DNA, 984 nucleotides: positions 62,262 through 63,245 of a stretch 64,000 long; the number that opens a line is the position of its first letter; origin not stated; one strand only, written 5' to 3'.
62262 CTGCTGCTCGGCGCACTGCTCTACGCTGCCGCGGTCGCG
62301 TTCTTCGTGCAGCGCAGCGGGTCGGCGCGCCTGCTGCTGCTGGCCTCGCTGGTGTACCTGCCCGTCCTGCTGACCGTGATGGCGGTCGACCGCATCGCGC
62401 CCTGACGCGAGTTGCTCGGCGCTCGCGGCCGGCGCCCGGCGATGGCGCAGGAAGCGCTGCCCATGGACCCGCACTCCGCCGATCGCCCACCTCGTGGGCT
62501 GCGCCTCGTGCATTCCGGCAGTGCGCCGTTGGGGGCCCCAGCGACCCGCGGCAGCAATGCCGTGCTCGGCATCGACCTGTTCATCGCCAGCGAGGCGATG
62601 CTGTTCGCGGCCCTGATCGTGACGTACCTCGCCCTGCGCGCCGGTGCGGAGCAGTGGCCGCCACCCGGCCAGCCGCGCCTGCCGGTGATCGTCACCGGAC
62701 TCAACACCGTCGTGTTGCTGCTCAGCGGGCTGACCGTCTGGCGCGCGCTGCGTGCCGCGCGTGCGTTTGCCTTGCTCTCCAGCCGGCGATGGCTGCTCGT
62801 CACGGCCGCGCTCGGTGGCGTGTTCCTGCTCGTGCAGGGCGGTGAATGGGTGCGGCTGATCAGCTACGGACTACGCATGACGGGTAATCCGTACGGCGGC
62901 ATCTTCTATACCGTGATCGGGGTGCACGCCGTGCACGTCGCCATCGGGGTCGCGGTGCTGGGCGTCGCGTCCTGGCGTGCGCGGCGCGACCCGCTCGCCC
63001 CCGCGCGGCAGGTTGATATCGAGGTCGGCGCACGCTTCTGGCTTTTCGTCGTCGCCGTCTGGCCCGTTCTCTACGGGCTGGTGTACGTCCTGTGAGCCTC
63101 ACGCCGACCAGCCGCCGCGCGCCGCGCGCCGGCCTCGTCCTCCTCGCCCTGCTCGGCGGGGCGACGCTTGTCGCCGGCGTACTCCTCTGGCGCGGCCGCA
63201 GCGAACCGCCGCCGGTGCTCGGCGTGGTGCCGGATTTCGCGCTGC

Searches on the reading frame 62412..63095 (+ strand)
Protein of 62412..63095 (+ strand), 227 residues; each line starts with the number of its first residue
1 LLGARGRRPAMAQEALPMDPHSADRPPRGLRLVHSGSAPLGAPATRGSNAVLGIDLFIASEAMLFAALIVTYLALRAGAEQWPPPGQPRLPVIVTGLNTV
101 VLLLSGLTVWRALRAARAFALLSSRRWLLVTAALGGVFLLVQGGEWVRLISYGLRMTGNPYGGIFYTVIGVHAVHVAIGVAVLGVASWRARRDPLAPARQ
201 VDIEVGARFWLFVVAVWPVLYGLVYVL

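Call 57: search_protein_families(library=pfam, proteins=[window:62412-63095:+], max_evalue=0.0001)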
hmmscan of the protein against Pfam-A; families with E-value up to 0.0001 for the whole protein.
window:62412-63095:+ (227 aa): 1 family
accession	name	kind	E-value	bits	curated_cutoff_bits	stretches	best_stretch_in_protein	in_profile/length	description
PF00510.24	COX3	-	4.9e-23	82.8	23.8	1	52-226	78-255/258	Cytochrome c oxidase subunit III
